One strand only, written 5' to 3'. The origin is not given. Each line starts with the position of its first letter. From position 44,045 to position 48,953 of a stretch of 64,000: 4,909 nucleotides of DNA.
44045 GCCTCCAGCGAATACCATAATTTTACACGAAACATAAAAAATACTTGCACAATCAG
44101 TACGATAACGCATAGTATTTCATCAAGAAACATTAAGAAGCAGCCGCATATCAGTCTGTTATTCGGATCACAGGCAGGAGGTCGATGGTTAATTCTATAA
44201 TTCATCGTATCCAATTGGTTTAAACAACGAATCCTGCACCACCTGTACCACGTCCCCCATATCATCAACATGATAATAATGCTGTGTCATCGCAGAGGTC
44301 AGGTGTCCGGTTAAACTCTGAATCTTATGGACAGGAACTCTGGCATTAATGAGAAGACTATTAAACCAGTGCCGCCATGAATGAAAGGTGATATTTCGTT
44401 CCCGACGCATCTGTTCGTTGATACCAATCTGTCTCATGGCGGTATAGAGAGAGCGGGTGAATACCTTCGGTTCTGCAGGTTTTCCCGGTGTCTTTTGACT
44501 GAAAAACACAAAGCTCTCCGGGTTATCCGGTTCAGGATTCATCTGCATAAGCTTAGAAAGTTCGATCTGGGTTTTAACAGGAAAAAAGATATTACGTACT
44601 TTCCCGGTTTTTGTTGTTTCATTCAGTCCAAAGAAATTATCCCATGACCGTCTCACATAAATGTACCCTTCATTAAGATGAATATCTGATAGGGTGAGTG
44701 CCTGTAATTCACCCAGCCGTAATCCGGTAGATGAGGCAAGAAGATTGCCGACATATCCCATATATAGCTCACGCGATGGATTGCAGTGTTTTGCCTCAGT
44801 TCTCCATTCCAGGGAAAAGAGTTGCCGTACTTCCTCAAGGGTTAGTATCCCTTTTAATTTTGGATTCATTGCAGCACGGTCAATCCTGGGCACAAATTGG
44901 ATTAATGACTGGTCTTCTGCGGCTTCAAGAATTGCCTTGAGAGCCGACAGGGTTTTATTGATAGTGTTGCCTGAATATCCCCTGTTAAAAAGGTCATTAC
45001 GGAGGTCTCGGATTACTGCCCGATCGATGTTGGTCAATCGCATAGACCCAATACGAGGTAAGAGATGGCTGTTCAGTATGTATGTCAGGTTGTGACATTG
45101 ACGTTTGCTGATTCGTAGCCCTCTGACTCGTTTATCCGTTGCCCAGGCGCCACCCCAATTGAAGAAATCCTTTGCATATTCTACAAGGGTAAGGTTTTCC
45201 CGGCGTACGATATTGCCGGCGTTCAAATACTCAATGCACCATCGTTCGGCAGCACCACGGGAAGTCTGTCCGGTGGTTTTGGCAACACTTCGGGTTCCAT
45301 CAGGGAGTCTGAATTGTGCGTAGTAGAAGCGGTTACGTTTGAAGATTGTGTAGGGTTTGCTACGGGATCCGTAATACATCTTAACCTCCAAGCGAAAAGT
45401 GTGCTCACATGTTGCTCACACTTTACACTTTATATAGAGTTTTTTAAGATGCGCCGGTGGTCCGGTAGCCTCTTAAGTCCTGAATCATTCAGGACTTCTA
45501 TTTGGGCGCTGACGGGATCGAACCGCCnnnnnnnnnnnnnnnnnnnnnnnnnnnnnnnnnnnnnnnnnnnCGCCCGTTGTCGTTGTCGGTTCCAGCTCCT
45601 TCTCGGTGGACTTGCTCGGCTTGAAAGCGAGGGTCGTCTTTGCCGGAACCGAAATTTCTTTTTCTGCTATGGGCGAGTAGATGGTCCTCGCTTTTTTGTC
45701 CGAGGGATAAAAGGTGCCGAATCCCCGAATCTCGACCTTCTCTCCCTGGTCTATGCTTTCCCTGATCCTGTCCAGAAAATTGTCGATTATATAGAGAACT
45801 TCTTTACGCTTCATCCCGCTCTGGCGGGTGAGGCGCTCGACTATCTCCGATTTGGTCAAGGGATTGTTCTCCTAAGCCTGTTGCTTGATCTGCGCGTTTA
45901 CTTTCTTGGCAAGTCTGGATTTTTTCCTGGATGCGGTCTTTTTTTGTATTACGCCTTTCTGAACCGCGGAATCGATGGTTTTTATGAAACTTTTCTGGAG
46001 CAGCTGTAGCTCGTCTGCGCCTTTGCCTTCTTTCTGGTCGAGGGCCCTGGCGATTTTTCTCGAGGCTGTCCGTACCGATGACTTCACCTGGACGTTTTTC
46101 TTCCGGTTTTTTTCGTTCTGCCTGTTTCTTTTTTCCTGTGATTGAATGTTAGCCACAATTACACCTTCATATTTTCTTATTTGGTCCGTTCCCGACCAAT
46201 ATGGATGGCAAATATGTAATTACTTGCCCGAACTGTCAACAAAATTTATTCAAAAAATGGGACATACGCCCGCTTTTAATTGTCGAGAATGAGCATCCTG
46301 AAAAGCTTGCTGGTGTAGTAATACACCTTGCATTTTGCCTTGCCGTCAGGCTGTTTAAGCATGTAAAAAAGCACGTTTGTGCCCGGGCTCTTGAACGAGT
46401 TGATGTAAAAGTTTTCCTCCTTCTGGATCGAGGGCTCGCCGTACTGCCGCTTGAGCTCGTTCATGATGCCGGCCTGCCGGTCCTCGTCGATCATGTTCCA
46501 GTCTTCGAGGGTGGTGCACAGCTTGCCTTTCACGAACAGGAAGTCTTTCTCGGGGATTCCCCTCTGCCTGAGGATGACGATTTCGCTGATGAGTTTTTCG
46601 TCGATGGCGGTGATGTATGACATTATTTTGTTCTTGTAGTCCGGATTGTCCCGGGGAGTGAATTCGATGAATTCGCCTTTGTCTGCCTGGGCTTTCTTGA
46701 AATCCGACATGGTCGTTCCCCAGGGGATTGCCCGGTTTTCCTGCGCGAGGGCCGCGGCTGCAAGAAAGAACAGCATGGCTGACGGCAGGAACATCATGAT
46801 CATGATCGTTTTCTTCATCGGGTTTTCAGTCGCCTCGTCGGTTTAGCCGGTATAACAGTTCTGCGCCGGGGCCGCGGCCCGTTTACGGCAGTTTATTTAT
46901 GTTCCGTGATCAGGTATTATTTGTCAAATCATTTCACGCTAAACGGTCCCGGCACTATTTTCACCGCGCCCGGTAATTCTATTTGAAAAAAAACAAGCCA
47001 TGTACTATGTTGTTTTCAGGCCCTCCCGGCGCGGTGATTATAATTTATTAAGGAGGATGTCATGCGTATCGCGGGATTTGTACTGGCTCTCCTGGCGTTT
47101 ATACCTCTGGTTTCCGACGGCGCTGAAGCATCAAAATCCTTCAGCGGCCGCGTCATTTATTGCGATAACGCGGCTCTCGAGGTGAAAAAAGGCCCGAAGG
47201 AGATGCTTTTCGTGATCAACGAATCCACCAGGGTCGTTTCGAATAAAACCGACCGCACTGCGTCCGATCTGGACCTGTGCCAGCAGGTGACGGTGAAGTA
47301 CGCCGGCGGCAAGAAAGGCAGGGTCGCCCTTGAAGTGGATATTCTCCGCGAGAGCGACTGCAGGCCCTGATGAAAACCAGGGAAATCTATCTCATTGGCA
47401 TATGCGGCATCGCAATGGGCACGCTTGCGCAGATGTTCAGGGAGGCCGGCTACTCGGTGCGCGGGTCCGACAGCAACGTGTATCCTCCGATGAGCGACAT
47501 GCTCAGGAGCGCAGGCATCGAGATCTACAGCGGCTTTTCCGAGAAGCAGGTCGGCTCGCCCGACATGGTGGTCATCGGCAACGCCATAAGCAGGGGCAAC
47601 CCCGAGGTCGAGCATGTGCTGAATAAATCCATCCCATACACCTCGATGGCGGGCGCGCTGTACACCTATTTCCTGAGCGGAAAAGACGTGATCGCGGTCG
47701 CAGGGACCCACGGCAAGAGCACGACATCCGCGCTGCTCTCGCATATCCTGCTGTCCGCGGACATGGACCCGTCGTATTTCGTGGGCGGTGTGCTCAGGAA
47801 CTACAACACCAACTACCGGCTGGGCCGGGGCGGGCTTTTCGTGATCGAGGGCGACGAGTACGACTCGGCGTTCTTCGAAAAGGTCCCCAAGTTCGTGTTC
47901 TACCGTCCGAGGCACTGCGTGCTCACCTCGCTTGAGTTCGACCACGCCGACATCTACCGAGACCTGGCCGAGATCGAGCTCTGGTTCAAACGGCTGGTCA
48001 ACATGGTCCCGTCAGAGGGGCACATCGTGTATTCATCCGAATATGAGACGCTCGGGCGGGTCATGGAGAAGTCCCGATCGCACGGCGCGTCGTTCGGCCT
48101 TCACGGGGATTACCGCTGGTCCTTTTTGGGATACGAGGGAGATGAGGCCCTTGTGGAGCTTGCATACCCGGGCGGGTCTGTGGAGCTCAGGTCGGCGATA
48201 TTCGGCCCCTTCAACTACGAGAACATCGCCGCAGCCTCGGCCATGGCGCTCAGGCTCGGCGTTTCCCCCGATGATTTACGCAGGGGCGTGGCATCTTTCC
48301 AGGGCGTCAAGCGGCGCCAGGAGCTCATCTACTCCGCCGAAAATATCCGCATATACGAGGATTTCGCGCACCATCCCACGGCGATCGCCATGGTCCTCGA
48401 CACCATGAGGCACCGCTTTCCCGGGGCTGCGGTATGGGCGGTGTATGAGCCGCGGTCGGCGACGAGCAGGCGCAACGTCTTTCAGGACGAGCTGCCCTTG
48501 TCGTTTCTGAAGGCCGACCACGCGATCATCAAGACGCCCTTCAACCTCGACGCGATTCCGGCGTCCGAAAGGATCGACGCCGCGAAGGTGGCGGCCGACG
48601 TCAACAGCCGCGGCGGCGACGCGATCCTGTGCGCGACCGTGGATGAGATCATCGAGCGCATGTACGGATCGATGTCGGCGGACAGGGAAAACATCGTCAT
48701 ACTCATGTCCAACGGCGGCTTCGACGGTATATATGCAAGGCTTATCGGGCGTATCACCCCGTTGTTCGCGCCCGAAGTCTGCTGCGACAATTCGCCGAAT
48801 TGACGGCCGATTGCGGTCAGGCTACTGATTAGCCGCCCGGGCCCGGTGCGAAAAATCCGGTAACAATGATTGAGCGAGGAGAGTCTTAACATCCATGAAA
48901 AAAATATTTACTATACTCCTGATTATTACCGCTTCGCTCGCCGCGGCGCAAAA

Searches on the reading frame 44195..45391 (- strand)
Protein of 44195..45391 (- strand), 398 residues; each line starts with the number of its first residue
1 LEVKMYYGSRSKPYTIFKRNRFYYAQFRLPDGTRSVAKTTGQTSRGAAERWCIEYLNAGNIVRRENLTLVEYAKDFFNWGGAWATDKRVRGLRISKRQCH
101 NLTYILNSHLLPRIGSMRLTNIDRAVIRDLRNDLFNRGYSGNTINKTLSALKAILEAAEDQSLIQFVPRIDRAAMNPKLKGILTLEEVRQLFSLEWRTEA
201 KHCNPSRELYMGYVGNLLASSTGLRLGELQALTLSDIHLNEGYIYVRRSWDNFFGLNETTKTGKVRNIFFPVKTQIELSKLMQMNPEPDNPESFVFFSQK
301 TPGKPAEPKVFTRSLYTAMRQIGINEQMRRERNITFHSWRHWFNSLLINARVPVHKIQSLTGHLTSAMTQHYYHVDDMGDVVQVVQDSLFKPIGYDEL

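Call 3: search_protein_families(library=pfam, proteins=[window:44195-45391:-], max_evalue=0.01)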
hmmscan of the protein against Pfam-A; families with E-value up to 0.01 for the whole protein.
window:44195-45391:- (398 aa): 4 families
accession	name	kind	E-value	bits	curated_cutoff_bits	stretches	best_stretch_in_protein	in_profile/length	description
PF00589.27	Phage_integrase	-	3.1e-24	86.1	27.1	1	216-377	28-170/172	Phage integrase family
PF14659.12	Phage_int_SAM_3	-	8.8e-06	26.3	22.6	1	100-134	23-57/58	Phage integrase, N-terminal SAM-like domain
PF13102.12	Phage_int_SAM_5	-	0.00018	22.2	22.3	1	107-165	33-89/98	Phage integrase SAM-like domain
PF16795.10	Phage_integr_3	-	0.0056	17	27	0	311-373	81-144/161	Archaeal phage integrase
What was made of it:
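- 44195..45391 (-): Tyrosine integrase of the island (context, not part of the system). Pfam Phage_integrase 3.1e-24 plus SAM-like N-terminal domains (call 3).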

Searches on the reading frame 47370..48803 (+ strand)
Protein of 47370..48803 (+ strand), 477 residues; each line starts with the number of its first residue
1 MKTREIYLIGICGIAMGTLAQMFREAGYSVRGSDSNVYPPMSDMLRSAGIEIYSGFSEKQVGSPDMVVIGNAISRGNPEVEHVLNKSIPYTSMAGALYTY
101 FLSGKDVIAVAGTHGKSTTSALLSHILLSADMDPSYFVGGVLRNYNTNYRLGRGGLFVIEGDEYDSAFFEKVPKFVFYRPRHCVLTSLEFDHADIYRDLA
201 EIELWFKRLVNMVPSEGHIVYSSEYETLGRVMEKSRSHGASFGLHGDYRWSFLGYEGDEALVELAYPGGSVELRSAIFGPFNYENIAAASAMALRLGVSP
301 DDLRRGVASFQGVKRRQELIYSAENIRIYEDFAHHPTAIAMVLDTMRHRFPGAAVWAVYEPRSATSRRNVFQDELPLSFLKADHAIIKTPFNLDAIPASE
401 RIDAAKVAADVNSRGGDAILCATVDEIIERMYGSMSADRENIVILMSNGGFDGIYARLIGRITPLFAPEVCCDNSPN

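Call 23: search_protein_families(library=pfam, proteins=[window:47370-48803:+], max_evalue=0.001)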
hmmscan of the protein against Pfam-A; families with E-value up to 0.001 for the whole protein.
window:47370-48803:+ (477 aa): 3 families
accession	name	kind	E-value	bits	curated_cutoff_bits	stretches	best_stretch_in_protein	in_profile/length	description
PF01225.30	Mur_ligase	-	5e-19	68.9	21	1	5-97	1-87/95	Mur ligase family, catalytic domain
PF08245.18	Mur_ligase_M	-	8.2e-16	59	24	1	110-293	1-200/200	Mur ligase middle domain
PF02875.26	Mur_ligase_C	-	5.3e-10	40.6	28.4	1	315-449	1-127/127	Mur ligase, glutamate ligase domain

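Call 88: list_cluster_members(proteins=[window:47370-48800:+, window:54361-56619:+, window:60388-63303:-, window:44198-45391:-])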
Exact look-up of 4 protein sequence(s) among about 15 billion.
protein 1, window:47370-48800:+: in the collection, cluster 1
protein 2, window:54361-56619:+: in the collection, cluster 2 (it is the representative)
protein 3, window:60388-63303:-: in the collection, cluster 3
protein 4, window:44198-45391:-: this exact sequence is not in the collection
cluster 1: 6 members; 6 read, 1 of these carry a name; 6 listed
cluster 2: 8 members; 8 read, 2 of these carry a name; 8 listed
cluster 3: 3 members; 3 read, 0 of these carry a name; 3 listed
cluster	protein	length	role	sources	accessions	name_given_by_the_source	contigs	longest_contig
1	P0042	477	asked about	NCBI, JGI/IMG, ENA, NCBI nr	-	-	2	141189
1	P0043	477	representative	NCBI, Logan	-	-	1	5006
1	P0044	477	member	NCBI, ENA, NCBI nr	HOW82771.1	MAG TPA: Mur ligase domain-containing protein [Spirochaetota bacterium] | Mur ligase domain-containing protein [Spirochaetota bacterium]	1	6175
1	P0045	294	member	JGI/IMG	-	-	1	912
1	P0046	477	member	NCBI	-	-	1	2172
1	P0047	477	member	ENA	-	-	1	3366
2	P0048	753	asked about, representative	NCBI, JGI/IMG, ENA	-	-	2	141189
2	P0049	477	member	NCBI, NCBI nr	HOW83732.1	MAG TPA: neutral/alkaline non-lysosomal ceramidase N-terminal domain-containing protein, ... | neutral/alkaline non-lysosomal ceramidase N-terminal domain-containing protein ...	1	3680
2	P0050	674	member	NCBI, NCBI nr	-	-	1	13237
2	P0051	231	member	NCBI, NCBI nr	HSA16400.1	MAG TPA: neutral/alkaline non-lysosomal ceramidase N-terminal domain-containing protein, ... | neutral/alkaline non-lysosomal ceramidase N-terminal domain-containing protein ...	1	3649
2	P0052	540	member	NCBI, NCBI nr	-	-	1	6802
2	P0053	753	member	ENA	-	-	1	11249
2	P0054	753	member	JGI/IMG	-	-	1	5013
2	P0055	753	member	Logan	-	-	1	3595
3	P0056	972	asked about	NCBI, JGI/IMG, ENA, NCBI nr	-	-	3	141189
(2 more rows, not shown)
